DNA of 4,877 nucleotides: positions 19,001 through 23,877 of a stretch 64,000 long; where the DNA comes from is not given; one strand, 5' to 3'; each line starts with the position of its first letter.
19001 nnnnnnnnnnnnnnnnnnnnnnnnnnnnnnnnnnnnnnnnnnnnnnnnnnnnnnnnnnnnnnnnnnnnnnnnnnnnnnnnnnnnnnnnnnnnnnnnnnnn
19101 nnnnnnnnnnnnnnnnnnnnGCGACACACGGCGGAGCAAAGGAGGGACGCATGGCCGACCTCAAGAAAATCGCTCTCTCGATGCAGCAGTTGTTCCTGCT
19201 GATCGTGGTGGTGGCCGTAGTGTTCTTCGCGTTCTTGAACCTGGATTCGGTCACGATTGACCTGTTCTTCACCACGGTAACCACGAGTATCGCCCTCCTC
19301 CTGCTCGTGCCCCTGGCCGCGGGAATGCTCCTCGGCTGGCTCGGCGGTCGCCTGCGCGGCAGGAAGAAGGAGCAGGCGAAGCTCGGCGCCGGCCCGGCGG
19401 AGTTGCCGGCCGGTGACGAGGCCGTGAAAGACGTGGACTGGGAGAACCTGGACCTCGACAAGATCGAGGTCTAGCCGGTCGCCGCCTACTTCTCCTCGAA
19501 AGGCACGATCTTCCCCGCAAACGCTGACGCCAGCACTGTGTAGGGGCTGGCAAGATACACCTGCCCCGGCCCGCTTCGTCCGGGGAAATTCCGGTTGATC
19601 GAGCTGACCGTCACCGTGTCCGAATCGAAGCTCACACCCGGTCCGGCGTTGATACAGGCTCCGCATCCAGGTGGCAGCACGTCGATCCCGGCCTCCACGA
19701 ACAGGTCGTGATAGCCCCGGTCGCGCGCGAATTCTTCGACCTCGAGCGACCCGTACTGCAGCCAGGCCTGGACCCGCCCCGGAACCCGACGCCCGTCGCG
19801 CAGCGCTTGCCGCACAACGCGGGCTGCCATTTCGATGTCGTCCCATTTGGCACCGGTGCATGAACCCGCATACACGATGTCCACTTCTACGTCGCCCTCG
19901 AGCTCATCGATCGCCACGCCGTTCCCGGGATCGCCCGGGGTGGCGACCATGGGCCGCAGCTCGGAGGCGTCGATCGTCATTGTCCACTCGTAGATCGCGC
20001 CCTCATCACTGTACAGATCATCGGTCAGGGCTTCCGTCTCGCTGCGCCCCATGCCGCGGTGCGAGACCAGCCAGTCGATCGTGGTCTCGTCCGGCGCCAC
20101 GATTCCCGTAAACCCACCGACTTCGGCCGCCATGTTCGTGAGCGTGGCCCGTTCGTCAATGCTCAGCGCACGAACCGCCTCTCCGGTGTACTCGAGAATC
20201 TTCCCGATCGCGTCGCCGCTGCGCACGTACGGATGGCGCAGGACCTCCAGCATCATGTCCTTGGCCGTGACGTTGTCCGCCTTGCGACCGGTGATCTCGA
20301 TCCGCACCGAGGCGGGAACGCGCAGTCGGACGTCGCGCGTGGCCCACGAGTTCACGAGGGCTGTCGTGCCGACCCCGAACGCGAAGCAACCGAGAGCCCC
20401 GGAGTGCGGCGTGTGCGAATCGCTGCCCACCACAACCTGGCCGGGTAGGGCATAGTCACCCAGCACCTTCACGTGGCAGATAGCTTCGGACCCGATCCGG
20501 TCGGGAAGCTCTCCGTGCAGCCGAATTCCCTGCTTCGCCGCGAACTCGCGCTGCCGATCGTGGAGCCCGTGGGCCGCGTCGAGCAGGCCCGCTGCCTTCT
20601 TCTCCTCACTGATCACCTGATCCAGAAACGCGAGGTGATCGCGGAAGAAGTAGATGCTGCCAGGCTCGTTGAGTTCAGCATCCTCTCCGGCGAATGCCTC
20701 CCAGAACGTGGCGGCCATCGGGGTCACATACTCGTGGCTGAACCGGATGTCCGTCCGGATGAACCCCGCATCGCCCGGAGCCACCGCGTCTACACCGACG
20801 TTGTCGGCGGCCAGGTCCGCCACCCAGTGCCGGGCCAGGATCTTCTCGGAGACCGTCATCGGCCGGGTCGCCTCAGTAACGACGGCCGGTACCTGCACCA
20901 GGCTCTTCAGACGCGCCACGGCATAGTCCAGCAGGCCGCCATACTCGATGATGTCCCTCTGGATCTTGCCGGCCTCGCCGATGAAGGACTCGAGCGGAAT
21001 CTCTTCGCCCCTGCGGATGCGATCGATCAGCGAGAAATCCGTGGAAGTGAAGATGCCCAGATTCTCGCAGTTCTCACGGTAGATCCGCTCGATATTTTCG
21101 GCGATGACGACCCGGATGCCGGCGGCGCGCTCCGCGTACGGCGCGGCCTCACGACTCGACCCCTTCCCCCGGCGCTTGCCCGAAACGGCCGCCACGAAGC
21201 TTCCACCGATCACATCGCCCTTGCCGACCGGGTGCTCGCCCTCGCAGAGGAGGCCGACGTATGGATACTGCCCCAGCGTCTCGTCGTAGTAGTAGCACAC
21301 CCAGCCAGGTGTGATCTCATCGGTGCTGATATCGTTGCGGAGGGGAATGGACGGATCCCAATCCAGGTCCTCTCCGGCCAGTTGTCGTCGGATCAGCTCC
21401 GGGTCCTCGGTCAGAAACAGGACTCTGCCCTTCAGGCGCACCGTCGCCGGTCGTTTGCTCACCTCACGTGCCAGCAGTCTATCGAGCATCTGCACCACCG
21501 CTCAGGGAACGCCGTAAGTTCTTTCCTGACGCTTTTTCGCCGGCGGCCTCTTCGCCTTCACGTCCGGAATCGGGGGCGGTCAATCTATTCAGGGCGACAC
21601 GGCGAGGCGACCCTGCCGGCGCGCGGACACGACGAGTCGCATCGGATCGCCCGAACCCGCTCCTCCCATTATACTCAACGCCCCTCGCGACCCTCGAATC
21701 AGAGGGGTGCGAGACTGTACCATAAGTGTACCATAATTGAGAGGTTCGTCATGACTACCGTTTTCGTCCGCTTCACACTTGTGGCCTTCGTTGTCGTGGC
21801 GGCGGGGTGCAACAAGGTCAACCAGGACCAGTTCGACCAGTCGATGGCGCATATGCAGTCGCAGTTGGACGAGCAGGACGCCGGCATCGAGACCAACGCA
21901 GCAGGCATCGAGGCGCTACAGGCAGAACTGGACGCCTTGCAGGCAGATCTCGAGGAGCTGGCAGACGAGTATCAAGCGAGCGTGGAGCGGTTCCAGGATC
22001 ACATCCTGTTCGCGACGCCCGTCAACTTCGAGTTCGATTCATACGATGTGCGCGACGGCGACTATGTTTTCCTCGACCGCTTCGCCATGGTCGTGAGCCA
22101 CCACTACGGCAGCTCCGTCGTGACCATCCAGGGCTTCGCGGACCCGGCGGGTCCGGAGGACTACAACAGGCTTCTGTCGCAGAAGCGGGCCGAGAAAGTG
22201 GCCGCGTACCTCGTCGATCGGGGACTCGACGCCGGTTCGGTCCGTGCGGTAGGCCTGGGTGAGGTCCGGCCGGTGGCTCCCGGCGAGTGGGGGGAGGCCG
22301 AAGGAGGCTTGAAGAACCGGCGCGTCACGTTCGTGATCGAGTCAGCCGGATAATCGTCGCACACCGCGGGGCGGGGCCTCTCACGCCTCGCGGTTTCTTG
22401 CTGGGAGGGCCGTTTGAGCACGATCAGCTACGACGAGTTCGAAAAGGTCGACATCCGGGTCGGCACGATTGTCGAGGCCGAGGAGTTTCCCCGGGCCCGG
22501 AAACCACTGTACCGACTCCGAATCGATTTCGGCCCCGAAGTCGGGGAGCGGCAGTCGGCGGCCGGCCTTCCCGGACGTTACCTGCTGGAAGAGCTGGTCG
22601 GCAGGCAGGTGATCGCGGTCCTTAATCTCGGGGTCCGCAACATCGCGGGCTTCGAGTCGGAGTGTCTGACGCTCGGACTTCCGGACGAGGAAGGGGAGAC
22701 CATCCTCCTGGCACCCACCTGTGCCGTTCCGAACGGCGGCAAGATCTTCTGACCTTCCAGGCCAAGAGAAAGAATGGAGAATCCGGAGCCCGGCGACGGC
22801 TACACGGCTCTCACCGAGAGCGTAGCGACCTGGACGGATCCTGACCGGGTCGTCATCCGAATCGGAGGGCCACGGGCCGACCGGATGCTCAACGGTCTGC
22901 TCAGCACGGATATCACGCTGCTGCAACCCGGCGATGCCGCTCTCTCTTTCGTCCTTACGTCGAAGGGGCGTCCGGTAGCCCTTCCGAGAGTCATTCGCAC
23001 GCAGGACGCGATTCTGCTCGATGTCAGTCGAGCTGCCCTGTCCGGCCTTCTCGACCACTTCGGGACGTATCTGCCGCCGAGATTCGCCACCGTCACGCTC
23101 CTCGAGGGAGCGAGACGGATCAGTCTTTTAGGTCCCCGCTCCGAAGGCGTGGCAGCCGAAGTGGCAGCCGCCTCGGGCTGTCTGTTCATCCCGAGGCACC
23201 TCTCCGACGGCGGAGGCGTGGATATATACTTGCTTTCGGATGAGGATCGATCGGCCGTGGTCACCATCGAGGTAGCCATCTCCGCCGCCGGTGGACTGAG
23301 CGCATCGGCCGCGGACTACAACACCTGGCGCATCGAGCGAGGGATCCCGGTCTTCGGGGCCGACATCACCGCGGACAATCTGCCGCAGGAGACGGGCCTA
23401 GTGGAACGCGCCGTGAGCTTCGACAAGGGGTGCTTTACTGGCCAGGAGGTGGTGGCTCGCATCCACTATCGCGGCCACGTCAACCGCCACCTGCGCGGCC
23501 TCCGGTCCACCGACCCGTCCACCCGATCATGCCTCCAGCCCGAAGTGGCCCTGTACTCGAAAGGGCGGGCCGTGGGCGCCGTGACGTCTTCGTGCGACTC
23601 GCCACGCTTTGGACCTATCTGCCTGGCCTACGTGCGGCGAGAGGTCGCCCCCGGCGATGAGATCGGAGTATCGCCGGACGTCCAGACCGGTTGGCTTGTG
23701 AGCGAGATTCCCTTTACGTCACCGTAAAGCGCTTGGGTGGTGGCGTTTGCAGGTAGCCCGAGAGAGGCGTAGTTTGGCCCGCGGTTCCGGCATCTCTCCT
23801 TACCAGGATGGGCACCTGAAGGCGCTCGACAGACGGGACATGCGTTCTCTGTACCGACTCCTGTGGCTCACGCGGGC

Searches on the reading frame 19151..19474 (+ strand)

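Call 54: search_protein_families(library=pfam, proteins=[window:19151-19474:+], max_evalue=0.001)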
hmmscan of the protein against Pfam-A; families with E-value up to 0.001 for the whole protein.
window:19151-19474:+ (107 aa): 1 family
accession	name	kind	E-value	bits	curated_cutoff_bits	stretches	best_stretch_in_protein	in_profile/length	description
PF06305.16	LapA_dom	-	9.5e-07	29.1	28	1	30-67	2-39/64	Lipopolysaccharide assembly protein A domain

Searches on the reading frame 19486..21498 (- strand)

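Call 11: search_protein_families(library=pfam, proteins=[window:19486-21498:-], max_evalue=0.001)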
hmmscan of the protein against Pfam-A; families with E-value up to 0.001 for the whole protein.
window:19486-21498:- (670 aa): 2 families
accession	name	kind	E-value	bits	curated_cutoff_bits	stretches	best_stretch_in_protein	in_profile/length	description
PF00330.25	Aconitase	-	9.7e-89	298.9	28.7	1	244-662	16-463/463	Aconitase family (aconitate hydratase)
PF00694.25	Aconitase_C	-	7e-09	36.6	22.8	1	105-150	79-124/131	Aconitase C-terminal domain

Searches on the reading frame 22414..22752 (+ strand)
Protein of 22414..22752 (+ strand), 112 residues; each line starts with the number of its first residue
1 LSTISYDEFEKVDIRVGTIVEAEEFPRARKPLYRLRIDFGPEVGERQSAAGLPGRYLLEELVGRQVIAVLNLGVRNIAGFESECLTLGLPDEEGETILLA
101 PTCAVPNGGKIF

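Call 54: search_protein_families(library=pfam, proteins=[window:22414-22752:+], max_evalue=0.001)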
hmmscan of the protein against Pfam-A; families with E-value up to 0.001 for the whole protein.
window:22414-22752:+ (112 aa): 1 family
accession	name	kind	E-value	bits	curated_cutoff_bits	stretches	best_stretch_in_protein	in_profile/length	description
PF01588.26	tRNA_bind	-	4.4e-18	65.6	27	1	14-108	1-94/96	Putative tRNA binding domain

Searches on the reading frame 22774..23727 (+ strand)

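Call 54: search_protein_families(library=pfam, proteins=[window:22774-23727:+], max_evalue=0.001)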
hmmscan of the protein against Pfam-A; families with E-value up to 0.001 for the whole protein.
window:22774-23727:+ (317 aa): 2 families
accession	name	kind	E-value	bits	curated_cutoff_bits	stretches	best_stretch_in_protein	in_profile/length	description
PF01571.26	GCV_T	-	6.7e-11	42.4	25.6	1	27-133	50-158/255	Aminomethyltransferase folate-binding domain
PF08669.17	GCV_T_C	-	6.7e-07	29.6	25.9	1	238-300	1-63/80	Glycine cleavage T-protein C-terminal barrel domain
